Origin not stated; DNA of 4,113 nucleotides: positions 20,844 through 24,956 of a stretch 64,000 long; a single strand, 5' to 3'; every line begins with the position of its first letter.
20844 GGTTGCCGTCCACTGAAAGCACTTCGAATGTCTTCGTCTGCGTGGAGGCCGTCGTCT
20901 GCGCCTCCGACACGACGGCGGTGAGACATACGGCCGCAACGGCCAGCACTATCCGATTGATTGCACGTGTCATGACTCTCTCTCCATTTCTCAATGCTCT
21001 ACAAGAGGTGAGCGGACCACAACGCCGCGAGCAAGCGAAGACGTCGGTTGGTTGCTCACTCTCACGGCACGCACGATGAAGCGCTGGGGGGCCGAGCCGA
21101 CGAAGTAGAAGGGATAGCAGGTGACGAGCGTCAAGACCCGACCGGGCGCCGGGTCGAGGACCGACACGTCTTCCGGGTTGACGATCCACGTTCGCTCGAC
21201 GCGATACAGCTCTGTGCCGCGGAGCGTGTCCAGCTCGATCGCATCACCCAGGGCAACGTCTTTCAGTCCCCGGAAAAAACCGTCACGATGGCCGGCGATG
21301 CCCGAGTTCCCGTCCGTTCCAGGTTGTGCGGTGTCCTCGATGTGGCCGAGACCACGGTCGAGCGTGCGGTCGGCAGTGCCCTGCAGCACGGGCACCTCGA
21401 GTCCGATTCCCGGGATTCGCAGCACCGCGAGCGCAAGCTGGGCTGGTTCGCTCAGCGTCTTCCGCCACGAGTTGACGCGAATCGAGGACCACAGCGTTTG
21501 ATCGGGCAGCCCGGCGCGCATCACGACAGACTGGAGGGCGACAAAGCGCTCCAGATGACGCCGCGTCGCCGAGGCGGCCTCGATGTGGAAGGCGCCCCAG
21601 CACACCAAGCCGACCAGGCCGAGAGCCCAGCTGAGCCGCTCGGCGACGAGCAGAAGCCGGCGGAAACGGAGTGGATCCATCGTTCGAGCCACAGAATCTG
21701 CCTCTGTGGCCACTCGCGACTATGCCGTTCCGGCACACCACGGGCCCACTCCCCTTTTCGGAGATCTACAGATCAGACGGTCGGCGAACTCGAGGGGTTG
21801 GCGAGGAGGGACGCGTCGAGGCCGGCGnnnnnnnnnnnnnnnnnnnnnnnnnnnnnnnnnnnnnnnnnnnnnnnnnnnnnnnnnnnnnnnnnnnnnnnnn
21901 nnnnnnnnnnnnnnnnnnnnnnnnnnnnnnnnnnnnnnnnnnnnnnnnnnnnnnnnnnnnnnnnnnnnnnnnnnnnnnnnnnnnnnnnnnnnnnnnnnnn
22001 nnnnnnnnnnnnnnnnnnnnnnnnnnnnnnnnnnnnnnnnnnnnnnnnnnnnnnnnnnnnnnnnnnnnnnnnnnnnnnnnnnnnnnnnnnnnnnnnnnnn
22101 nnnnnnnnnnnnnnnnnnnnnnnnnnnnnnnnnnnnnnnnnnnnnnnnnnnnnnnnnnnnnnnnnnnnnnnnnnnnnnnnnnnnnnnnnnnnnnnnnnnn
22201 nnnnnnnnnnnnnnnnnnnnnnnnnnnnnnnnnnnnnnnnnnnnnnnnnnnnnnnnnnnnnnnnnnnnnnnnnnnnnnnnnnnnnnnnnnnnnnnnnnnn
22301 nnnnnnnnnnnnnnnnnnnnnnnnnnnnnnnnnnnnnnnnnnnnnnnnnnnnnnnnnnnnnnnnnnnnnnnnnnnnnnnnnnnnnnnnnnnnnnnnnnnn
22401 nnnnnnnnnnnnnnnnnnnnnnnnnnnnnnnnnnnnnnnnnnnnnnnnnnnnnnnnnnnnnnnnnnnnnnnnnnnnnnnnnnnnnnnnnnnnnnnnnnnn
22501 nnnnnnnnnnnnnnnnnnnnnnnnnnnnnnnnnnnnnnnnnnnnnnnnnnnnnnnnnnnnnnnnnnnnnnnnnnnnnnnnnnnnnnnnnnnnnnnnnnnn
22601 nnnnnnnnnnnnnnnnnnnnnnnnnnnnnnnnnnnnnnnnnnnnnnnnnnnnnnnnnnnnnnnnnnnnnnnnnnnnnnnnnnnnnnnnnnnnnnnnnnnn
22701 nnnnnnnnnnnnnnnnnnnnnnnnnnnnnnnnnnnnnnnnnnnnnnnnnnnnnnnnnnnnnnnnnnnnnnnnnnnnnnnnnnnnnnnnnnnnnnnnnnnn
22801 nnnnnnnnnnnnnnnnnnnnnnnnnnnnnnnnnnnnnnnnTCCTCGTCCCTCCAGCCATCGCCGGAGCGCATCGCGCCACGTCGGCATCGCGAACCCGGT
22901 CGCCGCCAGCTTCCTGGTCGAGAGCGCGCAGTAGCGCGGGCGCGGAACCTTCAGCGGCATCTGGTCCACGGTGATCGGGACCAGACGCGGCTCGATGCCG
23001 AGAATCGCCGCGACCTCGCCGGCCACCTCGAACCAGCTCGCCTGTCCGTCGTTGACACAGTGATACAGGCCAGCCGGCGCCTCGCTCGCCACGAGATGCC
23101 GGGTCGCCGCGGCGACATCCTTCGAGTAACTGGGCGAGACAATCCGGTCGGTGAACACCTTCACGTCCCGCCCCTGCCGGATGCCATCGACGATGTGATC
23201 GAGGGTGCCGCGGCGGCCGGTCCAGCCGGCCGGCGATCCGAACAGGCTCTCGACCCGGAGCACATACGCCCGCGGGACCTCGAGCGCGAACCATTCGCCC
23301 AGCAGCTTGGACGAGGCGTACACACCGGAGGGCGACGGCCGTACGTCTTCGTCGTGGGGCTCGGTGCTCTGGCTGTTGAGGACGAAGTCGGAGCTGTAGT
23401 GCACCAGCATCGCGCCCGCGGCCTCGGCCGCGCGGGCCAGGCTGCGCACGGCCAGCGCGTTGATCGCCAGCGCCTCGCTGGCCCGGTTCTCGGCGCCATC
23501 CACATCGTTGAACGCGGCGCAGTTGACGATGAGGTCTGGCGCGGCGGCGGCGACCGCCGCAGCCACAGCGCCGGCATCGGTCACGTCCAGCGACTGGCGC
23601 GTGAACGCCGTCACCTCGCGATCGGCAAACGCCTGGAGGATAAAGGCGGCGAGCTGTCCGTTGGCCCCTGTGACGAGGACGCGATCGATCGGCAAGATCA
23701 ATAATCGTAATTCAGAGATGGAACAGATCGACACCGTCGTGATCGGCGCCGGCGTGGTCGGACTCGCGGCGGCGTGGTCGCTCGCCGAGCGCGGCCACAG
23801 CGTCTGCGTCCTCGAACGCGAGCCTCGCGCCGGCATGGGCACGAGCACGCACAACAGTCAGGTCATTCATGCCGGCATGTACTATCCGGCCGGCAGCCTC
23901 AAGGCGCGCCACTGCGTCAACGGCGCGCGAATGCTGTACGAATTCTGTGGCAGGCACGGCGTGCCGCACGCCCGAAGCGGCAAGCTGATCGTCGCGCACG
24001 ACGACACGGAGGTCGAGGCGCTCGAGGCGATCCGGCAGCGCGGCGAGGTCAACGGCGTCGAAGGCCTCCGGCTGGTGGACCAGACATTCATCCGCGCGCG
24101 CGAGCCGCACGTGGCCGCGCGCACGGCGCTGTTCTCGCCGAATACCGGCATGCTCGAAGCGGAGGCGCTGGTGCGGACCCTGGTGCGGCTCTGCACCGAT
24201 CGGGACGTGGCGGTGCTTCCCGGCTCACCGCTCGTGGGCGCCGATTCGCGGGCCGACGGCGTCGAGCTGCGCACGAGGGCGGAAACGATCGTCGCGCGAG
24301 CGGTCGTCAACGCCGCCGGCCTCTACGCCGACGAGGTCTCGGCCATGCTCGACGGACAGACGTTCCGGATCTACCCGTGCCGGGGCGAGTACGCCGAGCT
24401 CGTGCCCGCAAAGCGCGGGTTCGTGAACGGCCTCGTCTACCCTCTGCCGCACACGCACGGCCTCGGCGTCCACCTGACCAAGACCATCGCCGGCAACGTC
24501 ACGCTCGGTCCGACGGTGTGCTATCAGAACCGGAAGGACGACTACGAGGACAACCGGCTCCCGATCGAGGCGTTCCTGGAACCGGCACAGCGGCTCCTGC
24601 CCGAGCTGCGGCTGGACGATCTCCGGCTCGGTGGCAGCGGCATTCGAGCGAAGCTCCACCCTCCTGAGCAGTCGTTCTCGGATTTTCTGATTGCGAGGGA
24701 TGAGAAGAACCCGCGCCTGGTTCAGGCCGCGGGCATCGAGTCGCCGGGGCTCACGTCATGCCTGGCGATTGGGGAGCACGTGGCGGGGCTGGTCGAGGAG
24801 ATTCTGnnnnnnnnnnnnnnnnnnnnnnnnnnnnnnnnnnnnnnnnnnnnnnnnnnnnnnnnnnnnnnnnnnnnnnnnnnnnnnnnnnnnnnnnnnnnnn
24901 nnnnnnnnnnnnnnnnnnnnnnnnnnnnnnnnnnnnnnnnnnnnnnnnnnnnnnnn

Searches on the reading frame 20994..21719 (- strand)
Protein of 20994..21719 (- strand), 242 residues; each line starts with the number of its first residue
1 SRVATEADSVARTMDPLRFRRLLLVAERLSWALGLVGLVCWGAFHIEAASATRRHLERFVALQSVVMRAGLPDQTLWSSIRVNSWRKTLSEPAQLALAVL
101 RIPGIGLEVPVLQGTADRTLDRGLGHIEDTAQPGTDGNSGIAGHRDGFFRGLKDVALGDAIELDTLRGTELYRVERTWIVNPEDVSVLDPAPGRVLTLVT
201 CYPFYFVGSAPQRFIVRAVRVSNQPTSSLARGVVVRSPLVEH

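Call 55: search_protein_families(library=pfam, proteins=[window:20994-21719:-], max_evalue=0.001)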
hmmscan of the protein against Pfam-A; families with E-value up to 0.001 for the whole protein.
window:20994-21719:- (242 aa): 1 family
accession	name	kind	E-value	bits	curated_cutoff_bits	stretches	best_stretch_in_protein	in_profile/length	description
PF04203.18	Sortase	-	1.3e-30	106.1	26.6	1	100-221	1-125/125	Sortase domain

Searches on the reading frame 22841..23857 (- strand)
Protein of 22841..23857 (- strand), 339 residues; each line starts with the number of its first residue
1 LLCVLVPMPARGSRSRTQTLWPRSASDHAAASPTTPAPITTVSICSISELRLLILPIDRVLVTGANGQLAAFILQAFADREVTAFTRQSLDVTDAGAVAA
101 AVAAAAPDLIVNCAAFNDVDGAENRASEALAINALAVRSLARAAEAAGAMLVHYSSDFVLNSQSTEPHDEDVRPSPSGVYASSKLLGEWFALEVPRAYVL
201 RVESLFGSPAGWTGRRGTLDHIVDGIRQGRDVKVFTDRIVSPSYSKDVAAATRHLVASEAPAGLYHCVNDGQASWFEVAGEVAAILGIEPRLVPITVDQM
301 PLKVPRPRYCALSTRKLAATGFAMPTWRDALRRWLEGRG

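Call 55: search_protein_families(library=pfam, proteins=[window:22841-23857:-], max_evalue=0.001)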
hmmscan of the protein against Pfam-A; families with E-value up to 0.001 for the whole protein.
window:22841-23857:- (339 aa): 5 families
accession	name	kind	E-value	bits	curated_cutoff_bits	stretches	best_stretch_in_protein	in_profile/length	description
PF04321.23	RmlD_sub_bind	-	3.9e-69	233.3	27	1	59-336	2-283/287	RmlD substrate binding domain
PF01370.27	Epimerase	-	4.6e-22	79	20.9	1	60-258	1-227/240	NAD dependent epimerase/dehydratase family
PF16363.11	GDP_Man_Dehyd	-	4.2e-10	40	27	1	85-202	54-175/332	GDP-mannose 4,6 dehydratase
PF07993.18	NAD_binding_4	-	0.00031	20.4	20.1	0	107-189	89-186/258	Male sterility protein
PF02719.21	Polysacc_synt_2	-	0.00045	19.9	20.2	1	88-158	59-130/293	Polysaccharide biosynthesis protein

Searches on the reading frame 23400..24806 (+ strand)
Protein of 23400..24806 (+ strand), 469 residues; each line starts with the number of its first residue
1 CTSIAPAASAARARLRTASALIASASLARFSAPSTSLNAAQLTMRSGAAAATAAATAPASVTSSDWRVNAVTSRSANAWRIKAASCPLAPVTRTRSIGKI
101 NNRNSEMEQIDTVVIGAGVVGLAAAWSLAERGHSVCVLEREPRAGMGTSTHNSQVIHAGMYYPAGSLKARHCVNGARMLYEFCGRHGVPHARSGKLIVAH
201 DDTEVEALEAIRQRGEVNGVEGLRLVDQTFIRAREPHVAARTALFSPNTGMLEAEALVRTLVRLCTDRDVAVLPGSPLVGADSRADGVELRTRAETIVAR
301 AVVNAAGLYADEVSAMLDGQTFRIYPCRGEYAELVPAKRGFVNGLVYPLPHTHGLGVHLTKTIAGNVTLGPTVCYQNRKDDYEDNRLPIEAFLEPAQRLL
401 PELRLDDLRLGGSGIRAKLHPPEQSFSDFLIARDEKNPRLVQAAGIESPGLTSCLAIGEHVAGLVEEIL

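Call 55: search_protein_families(library=pfam, proteins=[window:23400-24806:+], max_evalue=0.001)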
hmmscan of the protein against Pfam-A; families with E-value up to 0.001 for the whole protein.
window:23400-24806:+ (469 aa): 12 families
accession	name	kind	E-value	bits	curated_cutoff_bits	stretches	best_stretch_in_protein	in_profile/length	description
PF01266.30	DAO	-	3.3e-67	228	27.9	1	111-463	1-352/353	FAD dependent oxidoreductase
PF13450.12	NAD_binding_8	-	6.4e-09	36.4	21.9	1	114-153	1-40/68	NAD(P)-binding Rossmann-like domain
PF00890.30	FAD_binding_2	-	1.7e-08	34.5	20.4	1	111-311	1-206/414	FAD binding domain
PF03486.20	HI0933_like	-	4.9e-06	26.6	50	1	111-145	2-36/244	HI0933-like protein Rossmann domain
PF07992.20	Pyr_redox_2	-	2.9e-05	24.1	26.1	1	102-150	135-183/291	Pyridine nucleotide-disulphide oxidoreductase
PF12831.13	FAD_oxidored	-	4.6e-05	23.3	27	1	111-307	1-145/416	FAD dependent oxidoreductase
PF01946.23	Thi4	-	9.6e-05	22.2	26.2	1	106-148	14-57/235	Thi4 family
PF13738.12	Pyr_redox_3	-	0.00018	21.3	30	0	113-141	1-30/305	Pyridine nucleotide-disulphide oxidoreductase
PF00070.33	Pyr_redox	-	0.00025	21.9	22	1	112-145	2-35/82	Pyridine nucleotide-disulphide oxidoreductase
PF01593.30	Amino_oxidase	-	0.00055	19.8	19.8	0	121-145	3-27/443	Flavin containing amine oxidoreductase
PF01494.25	FAD_binding_3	-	0.00082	19.1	22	0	110-143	2-35/349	FAD binding domain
PF01262.27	AlaDh_PNT_C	-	0.001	19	23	0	107-144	26-63/214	Alanine dehydrogenase/PNT, C-terminal domain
